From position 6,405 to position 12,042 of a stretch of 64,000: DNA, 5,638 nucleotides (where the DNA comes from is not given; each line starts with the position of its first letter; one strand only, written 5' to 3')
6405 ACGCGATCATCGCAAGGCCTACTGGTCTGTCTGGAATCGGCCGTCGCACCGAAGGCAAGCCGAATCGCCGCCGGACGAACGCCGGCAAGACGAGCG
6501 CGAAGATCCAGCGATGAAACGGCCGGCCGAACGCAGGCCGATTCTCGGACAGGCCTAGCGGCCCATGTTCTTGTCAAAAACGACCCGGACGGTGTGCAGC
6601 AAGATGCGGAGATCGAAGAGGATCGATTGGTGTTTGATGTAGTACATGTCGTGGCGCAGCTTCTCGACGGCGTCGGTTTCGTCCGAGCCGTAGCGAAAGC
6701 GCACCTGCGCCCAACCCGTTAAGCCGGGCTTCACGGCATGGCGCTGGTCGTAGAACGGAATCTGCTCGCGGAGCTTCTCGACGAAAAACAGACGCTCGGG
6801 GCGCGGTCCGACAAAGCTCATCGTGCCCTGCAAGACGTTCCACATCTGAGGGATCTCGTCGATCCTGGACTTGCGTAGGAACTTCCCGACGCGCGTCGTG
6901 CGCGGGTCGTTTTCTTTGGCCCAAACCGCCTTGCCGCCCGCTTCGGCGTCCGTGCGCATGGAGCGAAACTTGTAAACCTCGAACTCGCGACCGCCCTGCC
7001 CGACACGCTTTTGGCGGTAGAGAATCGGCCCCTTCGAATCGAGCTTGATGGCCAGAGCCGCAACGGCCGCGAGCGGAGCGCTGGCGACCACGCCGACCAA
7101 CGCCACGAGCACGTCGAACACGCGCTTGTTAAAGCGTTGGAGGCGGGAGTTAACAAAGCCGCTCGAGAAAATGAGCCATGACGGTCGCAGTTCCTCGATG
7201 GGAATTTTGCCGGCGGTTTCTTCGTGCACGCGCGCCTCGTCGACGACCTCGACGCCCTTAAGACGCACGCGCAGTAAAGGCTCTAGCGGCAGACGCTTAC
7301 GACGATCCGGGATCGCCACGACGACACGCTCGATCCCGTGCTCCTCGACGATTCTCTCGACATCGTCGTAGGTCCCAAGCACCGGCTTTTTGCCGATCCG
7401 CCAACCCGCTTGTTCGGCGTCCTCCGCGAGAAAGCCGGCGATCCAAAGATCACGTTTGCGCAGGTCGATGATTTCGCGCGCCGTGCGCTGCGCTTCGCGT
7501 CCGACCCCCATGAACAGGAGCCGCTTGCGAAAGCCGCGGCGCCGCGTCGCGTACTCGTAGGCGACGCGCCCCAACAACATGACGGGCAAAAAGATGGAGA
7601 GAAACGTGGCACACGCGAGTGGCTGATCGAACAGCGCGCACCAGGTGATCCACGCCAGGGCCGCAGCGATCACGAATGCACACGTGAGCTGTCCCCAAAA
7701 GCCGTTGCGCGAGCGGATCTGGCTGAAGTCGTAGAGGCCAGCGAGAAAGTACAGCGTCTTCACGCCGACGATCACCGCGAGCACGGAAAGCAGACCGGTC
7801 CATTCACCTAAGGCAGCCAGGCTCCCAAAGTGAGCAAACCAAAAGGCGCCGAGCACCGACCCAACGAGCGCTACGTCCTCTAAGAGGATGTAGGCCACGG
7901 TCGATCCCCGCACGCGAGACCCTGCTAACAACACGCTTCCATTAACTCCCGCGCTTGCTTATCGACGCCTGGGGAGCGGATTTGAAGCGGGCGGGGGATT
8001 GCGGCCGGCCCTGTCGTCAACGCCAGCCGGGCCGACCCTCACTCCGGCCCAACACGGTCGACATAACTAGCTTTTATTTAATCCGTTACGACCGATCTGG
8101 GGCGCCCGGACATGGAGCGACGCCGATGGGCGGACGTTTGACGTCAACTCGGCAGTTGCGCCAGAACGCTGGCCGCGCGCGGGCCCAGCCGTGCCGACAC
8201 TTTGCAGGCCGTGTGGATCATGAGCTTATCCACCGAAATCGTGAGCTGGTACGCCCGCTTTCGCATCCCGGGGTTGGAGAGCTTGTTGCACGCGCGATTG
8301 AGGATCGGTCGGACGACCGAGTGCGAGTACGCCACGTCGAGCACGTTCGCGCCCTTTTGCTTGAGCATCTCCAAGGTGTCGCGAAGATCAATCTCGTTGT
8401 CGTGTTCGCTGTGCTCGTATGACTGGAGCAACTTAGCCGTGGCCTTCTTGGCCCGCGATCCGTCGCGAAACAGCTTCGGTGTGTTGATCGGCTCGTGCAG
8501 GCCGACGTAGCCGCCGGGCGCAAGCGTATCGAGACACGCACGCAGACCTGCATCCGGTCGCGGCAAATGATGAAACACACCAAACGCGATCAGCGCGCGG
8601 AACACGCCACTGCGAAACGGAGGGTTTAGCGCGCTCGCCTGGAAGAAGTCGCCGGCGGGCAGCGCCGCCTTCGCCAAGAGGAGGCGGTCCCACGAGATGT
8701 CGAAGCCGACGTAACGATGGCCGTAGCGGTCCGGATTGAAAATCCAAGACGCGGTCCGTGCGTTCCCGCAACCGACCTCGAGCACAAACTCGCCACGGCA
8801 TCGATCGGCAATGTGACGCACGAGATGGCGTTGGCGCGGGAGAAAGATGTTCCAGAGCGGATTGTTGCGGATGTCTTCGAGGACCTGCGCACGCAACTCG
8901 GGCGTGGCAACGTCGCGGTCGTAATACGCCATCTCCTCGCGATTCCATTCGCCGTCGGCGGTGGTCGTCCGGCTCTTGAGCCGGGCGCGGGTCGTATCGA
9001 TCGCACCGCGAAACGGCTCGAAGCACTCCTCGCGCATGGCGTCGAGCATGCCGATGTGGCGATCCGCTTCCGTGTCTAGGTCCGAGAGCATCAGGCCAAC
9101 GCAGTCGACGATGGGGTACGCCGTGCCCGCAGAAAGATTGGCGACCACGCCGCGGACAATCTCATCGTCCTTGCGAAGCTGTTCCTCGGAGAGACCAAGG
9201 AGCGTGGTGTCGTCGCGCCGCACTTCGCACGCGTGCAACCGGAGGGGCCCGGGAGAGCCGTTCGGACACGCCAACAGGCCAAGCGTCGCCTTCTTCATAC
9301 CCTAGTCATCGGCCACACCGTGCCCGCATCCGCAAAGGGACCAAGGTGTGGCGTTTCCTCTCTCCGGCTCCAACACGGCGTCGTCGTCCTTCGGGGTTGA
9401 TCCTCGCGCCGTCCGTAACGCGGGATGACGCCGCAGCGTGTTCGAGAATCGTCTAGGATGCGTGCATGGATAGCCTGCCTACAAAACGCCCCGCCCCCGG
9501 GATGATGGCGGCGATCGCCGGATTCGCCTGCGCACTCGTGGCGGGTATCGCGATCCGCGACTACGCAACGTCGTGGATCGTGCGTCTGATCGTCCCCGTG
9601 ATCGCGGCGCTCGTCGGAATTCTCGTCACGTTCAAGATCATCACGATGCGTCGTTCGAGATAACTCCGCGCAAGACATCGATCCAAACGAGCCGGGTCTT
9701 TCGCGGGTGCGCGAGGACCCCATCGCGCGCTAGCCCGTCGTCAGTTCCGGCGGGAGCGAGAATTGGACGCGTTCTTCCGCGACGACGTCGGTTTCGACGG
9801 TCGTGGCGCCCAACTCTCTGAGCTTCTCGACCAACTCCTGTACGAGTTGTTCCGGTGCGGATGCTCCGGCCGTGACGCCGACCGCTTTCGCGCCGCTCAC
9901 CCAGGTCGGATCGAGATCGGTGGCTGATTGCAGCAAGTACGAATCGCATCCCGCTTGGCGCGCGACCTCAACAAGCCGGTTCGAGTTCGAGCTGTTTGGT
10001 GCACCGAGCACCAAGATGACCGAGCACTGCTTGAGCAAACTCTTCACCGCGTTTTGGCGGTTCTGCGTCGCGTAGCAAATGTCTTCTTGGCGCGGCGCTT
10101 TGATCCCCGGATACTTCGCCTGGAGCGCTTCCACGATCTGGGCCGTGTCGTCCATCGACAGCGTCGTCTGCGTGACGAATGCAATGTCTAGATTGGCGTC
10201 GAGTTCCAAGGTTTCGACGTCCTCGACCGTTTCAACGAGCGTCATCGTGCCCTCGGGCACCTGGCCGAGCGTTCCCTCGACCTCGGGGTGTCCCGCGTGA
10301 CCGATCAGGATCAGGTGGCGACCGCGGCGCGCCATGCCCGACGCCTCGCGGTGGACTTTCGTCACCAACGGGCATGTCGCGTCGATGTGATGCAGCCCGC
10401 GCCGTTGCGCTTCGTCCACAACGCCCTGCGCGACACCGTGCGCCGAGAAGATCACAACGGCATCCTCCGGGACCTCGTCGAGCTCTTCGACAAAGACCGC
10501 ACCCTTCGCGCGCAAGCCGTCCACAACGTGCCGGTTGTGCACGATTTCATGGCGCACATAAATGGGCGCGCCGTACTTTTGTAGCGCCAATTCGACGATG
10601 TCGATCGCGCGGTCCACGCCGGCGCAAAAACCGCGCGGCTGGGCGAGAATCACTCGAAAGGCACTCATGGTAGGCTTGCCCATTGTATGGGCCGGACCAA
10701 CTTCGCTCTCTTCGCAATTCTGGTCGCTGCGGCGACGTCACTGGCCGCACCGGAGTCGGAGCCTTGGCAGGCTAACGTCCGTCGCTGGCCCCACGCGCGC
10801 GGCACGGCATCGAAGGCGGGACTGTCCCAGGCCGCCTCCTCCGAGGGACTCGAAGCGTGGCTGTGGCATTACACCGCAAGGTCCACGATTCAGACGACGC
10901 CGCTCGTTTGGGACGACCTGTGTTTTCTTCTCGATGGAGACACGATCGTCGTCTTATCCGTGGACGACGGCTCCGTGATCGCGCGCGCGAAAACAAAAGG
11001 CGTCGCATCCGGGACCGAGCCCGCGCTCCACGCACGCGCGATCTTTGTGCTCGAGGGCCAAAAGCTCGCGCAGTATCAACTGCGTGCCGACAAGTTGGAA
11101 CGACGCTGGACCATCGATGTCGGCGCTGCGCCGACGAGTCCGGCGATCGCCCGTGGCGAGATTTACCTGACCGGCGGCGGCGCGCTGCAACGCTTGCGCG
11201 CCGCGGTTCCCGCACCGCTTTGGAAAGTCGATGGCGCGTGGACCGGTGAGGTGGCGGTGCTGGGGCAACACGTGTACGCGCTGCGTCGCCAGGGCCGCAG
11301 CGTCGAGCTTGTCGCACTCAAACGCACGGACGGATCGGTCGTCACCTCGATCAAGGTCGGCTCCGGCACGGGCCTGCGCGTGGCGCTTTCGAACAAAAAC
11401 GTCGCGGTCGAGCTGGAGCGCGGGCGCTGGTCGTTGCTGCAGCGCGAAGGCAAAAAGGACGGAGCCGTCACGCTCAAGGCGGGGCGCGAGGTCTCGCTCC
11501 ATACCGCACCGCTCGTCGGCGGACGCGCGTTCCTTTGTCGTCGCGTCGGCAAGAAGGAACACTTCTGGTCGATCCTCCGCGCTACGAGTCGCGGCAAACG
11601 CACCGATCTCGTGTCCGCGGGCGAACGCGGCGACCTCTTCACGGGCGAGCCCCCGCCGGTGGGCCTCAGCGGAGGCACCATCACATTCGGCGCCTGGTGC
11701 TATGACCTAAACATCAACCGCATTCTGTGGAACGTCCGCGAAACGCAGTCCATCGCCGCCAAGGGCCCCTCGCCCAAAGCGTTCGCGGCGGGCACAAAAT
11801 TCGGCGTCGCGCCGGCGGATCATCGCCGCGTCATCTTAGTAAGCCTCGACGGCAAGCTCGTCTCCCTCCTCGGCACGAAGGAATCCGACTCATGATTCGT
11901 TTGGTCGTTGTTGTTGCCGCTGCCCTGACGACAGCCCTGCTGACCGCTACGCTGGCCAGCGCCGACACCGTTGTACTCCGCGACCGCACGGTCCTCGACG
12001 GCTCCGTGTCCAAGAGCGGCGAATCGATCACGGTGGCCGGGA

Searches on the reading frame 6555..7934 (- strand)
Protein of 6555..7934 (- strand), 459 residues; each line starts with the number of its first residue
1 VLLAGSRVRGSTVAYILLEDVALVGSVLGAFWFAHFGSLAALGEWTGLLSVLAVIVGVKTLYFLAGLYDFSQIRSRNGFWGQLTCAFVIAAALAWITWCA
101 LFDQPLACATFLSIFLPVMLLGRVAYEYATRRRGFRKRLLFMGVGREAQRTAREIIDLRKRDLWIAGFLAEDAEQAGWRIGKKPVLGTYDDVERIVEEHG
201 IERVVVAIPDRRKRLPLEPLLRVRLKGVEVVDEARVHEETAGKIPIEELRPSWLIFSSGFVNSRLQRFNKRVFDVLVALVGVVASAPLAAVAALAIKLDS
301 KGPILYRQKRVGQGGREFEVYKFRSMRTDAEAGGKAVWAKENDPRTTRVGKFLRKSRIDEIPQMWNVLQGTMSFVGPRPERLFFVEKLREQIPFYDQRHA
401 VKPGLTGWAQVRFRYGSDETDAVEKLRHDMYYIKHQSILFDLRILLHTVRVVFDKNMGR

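Call 61: search_protein_families(library=pfam, proteins=[window:6555-7934:-], max_evalue=0.0001)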
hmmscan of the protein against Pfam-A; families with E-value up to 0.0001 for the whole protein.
window:6555-7934:- (459 aa): 2 families
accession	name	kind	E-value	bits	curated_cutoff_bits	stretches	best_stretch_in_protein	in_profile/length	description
PF02397.22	Bac_transf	-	3.2e-69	232.5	27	1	270-453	1-178/179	Bacterial sugar transferase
PF13727.12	CoA_binding_3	-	2e-05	25.1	25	1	123-211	67-152/175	CoA-binding domain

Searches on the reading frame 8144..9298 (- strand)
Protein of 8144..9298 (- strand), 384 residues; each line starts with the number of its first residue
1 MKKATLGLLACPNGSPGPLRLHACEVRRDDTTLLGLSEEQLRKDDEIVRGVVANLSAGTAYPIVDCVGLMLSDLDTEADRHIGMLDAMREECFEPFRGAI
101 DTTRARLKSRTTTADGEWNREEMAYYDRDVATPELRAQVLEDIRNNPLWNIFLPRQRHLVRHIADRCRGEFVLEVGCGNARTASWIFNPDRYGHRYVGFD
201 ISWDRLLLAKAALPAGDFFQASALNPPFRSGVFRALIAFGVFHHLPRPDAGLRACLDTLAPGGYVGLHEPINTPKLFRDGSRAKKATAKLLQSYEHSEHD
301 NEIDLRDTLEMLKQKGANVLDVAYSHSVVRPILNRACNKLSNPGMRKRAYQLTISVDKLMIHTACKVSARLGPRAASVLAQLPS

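Call 61: search_protein_families(library=pfam, proteins=[window:8144-9298:-], max_evalue=0.0001)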
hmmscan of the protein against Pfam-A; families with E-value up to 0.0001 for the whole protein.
window:8144-9298:- (384 aa): 4 families
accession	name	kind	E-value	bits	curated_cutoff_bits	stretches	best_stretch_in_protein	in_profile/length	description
PF08241.18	Methyltransf_11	-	4.8e-13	50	21.2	1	173-265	1-93/95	Methyltransferase domain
PF13649.12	Methyltransf_25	-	3.1e-12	47.5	27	1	172-263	1-97/97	Methyltransferase domain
PF13489.12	Methyltransf_23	-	1.3e-10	41.7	27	1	168-320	22-162/164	Methyltransferase domain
PF08242.18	Methyltransf_12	-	1.4e-10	42.2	30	1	173-264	1-97/98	Methyltransferase domain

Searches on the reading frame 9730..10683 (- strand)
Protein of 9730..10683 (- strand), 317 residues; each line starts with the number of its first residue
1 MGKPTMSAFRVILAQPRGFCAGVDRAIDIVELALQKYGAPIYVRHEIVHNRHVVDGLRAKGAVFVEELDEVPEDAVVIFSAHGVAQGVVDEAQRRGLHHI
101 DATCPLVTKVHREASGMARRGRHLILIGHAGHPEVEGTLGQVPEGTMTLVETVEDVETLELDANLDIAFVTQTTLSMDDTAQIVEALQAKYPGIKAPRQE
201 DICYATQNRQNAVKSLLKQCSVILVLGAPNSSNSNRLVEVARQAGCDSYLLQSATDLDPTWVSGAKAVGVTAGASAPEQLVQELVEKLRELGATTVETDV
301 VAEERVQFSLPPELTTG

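Call 61: search_protein_families(library=pfam, proteins=[window:9730-10683:-], max_evalue=0.0001)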
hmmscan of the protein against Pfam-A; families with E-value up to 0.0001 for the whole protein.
window:9730-10683:- (317 aa): 1 family
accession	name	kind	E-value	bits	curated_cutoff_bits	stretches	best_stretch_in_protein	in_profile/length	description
PF02401.23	LYTB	-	3e-97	325.5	24.5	1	11-288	1-266/267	LytB protein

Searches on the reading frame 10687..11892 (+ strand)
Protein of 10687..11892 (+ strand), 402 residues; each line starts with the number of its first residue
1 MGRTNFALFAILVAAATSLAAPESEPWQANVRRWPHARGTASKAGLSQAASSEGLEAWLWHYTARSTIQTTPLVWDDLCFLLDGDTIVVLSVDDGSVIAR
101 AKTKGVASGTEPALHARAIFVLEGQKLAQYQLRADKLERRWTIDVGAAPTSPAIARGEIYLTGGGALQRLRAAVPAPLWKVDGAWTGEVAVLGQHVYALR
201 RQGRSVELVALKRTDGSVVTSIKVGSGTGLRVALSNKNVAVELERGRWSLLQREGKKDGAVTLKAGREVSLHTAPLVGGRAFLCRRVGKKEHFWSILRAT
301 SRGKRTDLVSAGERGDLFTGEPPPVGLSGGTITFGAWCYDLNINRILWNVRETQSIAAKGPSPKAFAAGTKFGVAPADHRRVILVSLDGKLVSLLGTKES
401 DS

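Call 61: search_protein_families(library=pfam, proteins=[window:10687-11892:+], max_evalue=0.0001)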
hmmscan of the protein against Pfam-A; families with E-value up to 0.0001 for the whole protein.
window:10687-11892:+ (402 aa): 1 family
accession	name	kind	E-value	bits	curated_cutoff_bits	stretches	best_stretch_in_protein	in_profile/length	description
PF13360.13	PQQ_2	-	3.7e-05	23.9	27.6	0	59-219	56-230/233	Outer membrane protein assembly factor BamB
